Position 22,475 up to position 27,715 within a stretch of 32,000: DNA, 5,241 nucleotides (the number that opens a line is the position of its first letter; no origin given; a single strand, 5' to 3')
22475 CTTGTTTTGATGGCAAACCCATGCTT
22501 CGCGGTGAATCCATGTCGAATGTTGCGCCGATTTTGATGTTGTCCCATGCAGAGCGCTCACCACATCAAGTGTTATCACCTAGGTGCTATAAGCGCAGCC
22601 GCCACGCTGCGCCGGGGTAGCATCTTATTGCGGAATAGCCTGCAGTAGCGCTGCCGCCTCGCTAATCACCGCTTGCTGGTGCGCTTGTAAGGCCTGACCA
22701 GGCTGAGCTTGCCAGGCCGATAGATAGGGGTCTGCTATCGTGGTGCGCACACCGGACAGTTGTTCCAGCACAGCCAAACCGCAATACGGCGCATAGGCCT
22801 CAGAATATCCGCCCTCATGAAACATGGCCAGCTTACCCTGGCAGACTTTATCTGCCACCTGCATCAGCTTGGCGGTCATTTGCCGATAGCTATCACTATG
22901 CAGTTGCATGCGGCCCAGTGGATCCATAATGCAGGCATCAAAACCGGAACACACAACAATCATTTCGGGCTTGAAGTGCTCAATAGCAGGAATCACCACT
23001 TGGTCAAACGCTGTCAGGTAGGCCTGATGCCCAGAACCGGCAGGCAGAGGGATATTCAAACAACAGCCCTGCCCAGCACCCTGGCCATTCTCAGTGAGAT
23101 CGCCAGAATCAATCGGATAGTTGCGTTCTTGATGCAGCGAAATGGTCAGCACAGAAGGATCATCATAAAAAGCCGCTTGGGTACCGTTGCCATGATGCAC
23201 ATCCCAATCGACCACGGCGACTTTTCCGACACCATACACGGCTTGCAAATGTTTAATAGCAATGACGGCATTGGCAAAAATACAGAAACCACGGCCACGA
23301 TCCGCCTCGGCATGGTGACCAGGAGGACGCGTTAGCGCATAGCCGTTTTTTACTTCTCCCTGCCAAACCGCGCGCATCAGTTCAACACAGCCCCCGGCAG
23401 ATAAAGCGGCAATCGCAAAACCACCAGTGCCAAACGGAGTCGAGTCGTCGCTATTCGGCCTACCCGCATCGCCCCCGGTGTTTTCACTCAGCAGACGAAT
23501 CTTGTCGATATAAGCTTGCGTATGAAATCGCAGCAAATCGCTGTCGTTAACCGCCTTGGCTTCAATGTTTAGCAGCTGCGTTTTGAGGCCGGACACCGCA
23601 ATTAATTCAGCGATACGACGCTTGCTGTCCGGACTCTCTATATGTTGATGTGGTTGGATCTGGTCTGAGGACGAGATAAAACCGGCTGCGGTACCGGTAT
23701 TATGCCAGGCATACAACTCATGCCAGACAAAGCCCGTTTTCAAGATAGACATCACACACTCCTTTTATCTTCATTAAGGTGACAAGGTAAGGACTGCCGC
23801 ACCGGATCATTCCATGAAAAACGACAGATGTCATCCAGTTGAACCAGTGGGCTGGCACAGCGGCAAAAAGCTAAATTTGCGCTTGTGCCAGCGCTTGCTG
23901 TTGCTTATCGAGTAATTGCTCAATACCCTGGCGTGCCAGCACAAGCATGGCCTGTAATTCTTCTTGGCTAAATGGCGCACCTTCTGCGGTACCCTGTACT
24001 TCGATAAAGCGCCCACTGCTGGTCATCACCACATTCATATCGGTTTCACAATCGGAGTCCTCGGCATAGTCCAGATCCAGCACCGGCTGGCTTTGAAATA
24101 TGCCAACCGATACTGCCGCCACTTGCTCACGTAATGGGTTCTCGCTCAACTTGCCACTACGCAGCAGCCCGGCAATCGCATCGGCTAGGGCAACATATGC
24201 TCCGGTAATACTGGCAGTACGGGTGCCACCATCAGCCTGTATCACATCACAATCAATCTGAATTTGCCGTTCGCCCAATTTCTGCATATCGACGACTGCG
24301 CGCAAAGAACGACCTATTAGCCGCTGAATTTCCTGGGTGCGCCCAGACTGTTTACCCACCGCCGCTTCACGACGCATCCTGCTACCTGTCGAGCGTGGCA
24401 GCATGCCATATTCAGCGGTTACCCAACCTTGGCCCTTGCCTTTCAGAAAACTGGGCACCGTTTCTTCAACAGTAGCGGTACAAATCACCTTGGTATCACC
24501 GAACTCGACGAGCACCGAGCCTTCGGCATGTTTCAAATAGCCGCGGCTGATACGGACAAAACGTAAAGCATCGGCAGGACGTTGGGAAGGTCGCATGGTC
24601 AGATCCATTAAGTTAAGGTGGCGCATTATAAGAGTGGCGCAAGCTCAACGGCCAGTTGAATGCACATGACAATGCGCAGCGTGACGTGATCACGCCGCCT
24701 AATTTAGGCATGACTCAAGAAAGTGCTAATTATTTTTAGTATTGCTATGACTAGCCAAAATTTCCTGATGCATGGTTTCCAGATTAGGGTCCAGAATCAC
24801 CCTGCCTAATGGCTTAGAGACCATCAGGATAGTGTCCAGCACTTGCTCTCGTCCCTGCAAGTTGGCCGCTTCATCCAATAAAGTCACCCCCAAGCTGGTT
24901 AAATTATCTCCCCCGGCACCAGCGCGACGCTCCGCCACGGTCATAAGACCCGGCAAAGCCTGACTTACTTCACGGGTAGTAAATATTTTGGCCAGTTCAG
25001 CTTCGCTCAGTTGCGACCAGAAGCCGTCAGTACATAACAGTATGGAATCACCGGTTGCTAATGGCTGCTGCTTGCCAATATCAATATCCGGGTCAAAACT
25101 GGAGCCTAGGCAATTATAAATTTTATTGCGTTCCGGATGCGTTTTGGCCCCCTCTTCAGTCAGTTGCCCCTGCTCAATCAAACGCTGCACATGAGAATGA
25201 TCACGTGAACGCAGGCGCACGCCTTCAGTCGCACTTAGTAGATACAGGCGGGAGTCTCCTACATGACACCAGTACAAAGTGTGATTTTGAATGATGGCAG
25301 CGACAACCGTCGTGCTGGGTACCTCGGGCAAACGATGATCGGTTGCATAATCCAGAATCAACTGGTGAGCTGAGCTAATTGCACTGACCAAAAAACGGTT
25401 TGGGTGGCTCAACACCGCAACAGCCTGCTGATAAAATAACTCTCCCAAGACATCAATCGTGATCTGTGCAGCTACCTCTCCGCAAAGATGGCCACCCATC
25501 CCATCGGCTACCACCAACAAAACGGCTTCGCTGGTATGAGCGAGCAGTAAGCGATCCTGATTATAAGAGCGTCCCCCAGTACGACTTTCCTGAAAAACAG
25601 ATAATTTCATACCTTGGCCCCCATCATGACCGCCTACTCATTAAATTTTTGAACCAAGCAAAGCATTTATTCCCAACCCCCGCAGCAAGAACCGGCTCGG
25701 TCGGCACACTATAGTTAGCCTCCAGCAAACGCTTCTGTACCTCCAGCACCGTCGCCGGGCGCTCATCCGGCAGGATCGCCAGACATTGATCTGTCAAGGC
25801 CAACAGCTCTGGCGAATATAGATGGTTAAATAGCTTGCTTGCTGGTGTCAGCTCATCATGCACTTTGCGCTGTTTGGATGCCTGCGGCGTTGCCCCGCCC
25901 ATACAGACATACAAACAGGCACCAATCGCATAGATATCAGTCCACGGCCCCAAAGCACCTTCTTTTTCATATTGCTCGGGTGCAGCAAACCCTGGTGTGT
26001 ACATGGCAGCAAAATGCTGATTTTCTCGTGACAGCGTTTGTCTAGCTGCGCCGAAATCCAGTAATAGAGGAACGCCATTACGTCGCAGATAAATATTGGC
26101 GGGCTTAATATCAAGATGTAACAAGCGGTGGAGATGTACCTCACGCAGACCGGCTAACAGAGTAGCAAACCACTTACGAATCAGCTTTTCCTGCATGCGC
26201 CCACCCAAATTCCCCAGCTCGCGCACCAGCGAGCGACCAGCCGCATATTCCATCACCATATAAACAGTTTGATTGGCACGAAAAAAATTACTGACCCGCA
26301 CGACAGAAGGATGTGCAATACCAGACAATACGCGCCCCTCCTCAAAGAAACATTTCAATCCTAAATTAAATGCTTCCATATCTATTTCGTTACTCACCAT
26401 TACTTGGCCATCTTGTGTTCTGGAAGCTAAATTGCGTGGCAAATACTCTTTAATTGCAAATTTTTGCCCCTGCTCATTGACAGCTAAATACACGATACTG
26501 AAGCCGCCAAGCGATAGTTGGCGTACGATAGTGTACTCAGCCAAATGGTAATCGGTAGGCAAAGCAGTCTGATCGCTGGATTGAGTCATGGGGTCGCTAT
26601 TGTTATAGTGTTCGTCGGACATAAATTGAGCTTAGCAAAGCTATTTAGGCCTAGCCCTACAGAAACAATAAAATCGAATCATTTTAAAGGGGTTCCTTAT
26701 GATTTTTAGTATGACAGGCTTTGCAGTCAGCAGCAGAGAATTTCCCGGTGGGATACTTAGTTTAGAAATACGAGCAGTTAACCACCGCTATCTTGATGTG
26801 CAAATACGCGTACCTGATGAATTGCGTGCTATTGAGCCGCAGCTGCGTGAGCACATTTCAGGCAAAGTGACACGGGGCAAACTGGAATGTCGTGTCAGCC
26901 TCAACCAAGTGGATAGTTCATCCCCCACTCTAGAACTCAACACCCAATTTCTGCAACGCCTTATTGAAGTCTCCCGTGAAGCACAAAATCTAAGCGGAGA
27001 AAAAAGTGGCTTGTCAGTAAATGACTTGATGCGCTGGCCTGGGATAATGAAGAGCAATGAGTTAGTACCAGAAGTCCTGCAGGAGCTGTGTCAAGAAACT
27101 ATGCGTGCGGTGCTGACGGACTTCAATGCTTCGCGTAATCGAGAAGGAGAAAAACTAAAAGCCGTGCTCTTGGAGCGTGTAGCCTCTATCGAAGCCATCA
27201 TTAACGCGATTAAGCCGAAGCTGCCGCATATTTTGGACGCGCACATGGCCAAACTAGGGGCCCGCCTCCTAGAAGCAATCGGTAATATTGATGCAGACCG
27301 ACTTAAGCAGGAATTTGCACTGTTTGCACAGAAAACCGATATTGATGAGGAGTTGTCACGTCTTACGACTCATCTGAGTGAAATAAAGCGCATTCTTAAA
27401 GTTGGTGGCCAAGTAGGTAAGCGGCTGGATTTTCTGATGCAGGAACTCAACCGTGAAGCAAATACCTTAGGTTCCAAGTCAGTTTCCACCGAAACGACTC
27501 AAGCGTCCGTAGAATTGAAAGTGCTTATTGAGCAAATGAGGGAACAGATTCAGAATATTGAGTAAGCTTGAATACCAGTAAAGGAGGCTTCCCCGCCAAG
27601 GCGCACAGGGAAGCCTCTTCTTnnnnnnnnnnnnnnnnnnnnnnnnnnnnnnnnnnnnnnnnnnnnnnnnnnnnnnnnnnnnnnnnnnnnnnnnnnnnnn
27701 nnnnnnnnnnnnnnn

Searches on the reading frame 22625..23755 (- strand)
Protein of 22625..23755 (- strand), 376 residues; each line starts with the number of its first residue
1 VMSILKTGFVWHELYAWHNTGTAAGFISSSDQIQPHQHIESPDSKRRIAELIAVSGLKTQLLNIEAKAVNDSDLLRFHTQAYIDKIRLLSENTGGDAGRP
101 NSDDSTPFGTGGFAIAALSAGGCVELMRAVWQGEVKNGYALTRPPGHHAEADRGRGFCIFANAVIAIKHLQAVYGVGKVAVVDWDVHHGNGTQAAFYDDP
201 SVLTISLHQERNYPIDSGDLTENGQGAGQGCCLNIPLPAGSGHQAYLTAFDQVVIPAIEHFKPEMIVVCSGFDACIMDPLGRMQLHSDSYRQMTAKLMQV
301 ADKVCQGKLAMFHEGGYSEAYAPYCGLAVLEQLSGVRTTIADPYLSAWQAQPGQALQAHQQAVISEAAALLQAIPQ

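Call 73: search_protein_families(library=pfam, proteins=[window:22625-23755:-], max_evalue=0.00001)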
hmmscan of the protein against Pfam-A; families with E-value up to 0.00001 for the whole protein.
window:22625-23755:- (376 aa): 1 family
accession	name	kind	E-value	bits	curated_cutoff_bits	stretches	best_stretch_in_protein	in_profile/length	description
PF00850.24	Hist_deacetyl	-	7.3e-90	301.8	27.9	1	38-331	1-296/298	Histone deacetylase domain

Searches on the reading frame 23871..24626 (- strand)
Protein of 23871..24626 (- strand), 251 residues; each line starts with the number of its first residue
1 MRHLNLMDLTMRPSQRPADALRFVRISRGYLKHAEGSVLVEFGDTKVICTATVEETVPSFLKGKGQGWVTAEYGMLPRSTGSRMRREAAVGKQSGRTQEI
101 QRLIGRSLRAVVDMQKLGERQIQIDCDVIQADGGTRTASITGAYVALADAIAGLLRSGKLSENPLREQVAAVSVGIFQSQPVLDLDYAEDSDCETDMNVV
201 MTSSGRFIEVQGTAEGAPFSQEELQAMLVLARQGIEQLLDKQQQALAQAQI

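Call 93: search_protein_families(library=pfam, proteins=[window:23871-24626:-], max_evalue=0.00001)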
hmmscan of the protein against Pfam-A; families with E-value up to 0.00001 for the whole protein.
window:23871-24626:- (251 aa): 2 families
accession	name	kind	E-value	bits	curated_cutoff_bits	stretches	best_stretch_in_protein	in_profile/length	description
PF01138.27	RNase_PH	-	3.1e-32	112.1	25.5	1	21-150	2-127/130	3' exoribonuclease family, domain 1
PF03725.20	RNase_PH_C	-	2.6e-14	53.3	20.8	1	169-233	3-66/67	3' exoribonuclease family, domain 2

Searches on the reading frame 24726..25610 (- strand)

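Call 93: search_protein_families(library=pfam, proteins=[window:24726-25610:-], max_evalue=0.00001)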
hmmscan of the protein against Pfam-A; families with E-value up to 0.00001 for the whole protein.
window:24726-25610:- (294 aa): 2 families
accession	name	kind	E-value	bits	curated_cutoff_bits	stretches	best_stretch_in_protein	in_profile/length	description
PF13672.11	PP2C_2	-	4.9e-14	52.8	24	1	13-211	8-189/209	Protein phosphatase 2C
PF00481.26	PP2C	-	9.9e-09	35.7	20.3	1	24-140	29-142/255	Protein phosphatase 2C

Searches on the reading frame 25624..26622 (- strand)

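Call 93: search_protein_families(library=pfam, proteins=[window:25624-26622:-], max_evalue=0.00001)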
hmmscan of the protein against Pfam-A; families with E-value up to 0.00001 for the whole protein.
window:25624-26622:- (332 aa): 3 families
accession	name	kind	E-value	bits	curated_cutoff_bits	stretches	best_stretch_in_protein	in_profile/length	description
PF00069.31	Pkinase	-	3.4e-36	125.4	31.7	1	30-290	1-253/263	Protein kinase domain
PF07714.23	PK_Tyr_Ser-Thr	-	4.9e-17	62.5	23.1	1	81-290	37-250/258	Protein tyrosine and serine/threonine kinase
PF03109.22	ABC1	-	1.2e-06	28.3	22.9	1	117-207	140-228/244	ABC1 atypical kinase-like domain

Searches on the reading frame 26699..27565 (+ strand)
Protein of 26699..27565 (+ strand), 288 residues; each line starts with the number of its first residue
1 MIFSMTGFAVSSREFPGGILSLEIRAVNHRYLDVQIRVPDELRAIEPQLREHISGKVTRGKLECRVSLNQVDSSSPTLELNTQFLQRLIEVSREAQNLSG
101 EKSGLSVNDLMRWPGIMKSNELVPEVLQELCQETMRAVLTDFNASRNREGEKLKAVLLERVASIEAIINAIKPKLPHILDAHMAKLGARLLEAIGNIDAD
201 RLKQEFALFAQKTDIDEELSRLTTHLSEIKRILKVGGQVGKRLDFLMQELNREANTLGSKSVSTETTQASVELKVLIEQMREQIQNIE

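Call 93: search_protein_families(library=pfam, proteins=[window:26699-27565:+], max_evalue=0.00001)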
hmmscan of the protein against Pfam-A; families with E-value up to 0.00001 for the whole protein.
window:26699-27565:+ (288 aa): 2 families
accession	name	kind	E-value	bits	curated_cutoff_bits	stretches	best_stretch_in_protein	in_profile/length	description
PF08340.16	YicC-like_C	-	4.8e-40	136.9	27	1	172-288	2-120/120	Endoribonuclease YicC-like, C-terminal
PF03755.18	YicC-like_N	-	6.6e-39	134.2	25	1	2-154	1-155/156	Endoribonuclease YicC-like, N-terminal region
